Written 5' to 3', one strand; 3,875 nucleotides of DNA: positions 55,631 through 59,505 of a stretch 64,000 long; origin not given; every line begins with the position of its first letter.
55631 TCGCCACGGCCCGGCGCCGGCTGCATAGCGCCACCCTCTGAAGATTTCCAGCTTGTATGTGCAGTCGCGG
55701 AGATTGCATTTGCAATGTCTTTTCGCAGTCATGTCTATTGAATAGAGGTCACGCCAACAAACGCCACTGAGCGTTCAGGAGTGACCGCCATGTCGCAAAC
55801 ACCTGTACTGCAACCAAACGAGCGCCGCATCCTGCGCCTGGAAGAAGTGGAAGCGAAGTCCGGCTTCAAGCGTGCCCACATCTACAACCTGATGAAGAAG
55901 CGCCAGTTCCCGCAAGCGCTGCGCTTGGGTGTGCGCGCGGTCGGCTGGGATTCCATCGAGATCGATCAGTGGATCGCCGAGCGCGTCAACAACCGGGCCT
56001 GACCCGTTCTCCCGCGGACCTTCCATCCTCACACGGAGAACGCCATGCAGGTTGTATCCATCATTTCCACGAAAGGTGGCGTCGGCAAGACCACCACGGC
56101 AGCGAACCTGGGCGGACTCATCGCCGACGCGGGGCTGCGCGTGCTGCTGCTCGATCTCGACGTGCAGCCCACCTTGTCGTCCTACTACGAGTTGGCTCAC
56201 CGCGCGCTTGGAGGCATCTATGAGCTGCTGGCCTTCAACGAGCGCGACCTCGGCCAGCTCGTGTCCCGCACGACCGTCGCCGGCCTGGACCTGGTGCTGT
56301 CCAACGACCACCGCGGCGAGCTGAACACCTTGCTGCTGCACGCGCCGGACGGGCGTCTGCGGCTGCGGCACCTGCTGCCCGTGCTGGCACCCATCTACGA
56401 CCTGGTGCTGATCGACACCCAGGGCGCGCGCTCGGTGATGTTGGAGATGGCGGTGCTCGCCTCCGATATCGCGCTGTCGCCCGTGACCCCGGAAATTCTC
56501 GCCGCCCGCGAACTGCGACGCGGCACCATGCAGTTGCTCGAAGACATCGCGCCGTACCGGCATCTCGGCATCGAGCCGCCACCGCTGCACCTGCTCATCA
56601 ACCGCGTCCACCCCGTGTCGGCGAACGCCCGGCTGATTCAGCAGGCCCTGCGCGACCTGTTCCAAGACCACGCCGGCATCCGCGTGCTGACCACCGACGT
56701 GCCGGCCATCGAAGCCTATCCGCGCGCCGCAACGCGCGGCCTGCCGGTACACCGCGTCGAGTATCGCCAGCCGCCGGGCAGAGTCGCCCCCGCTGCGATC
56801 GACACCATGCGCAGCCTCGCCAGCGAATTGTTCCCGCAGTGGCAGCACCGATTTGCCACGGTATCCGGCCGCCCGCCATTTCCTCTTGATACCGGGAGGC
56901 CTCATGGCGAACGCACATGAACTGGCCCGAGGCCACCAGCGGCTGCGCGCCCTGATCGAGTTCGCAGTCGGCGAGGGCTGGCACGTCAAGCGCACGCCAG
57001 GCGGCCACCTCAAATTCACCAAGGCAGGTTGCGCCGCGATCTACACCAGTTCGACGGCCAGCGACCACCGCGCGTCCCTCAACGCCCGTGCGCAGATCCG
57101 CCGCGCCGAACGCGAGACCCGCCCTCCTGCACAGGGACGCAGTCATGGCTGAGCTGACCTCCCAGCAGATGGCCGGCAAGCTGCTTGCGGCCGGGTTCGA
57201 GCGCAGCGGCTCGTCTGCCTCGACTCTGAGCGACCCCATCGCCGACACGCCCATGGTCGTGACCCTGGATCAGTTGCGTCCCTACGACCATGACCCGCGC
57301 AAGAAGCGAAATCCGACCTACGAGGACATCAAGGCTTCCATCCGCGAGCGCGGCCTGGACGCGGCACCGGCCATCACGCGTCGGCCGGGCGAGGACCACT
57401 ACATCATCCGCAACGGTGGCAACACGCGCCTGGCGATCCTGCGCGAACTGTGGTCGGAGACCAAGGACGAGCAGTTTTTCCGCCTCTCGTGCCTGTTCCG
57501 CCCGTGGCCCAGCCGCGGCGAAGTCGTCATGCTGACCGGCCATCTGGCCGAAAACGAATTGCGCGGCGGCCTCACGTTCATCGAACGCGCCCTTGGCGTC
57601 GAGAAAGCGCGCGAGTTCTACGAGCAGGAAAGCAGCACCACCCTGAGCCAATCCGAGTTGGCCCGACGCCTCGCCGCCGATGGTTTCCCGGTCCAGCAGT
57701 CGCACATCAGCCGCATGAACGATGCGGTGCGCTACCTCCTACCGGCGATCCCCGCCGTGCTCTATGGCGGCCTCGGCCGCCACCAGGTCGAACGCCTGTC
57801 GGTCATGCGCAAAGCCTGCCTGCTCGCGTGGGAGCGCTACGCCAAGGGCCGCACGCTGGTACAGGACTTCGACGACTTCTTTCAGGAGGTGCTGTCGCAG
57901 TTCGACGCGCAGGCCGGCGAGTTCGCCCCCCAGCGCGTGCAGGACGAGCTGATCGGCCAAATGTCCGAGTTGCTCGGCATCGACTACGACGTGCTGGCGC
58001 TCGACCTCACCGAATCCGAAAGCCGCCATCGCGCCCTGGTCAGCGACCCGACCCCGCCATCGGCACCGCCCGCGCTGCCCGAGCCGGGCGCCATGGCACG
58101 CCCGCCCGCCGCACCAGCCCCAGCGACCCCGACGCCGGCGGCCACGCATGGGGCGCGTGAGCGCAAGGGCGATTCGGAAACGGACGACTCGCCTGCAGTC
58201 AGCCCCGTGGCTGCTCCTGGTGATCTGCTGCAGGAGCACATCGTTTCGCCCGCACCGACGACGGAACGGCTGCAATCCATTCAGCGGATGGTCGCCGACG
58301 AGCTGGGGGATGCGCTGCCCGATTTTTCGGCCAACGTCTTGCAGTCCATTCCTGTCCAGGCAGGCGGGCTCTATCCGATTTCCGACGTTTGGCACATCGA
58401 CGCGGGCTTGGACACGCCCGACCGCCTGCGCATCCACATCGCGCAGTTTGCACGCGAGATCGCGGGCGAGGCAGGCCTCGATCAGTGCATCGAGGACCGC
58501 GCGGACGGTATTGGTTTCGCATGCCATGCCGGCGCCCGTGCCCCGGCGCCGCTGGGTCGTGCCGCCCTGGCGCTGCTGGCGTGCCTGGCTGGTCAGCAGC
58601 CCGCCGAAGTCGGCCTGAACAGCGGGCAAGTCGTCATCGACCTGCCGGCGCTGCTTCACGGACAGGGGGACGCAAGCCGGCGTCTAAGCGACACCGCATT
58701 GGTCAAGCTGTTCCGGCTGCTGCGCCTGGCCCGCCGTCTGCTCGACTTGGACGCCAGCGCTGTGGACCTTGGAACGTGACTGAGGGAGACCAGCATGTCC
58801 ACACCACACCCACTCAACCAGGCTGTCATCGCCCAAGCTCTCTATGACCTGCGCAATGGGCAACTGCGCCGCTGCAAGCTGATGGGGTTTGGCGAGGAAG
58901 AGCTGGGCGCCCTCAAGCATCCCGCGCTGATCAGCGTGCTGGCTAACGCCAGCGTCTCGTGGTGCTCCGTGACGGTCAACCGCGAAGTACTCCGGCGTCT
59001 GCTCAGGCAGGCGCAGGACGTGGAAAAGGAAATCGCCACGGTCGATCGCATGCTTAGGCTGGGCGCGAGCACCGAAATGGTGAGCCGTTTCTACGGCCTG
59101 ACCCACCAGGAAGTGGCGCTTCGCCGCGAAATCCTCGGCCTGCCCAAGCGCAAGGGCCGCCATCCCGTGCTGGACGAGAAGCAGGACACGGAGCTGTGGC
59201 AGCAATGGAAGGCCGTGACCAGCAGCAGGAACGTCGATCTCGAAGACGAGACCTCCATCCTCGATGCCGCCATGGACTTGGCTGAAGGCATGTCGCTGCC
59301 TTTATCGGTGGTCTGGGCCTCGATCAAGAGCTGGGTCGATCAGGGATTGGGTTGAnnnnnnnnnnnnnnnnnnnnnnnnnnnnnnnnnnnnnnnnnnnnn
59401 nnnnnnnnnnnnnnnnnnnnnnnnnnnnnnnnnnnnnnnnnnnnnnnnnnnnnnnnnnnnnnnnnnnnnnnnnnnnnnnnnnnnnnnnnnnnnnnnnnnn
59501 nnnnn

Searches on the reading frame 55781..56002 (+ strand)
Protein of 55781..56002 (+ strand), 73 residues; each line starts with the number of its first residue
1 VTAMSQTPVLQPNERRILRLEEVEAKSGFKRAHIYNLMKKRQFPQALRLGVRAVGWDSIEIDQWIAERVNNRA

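Call 29: search_protein_families(library=pfam, proteins=[window:55781-56002:+], max_evalue=0.01)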
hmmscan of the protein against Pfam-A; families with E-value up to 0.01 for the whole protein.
window:55781-56002:+ (73 aa): 1 family
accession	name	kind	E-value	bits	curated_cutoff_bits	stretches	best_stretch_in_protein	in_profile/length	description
PF05930.18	Phage_AlpA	-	3e-22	78.7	21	1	16-65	2-51/51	Prophage CP4-57 regulatory protein (AlpA)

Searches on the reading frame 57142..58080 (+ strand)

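Call 51: search_protein_families(library=pfam, proteins=[window:57142-58080:+], max_evalue=5)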
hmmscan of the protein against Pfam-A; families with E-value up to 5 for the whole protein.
window:57142-58080:+ (313 aa): 1 family
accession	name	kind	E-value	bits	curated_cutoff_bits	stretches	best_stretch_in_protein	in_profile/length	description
PF01316.27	Arg_repressor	-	0.0012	19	27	1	168-192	20-44/70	Arginine repressor, DNA binding domain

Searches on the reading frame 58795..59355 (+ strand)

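Call 8: search_protein_families(library=pfam, proteins=[window:58795-59355:+])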
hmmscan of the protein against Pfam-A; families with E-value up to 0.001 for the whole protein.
window:58795-59355:+ (186 aa): 1 family
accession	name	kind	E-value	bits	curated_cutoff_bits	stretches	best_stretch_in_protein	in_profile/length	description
PF11198.13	DUF2857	-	1.3e-62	210.9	36.8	1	8-182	1-173/174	Protein of unknown function (DUF2857)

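Call 9: search_protein_families(library=ncbifam, proteins=[window:58795-59355:+])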
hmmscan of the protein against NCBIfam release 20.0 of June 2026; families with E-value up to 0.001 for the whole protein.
window:58795-59355:+ (186 aa): 0 families
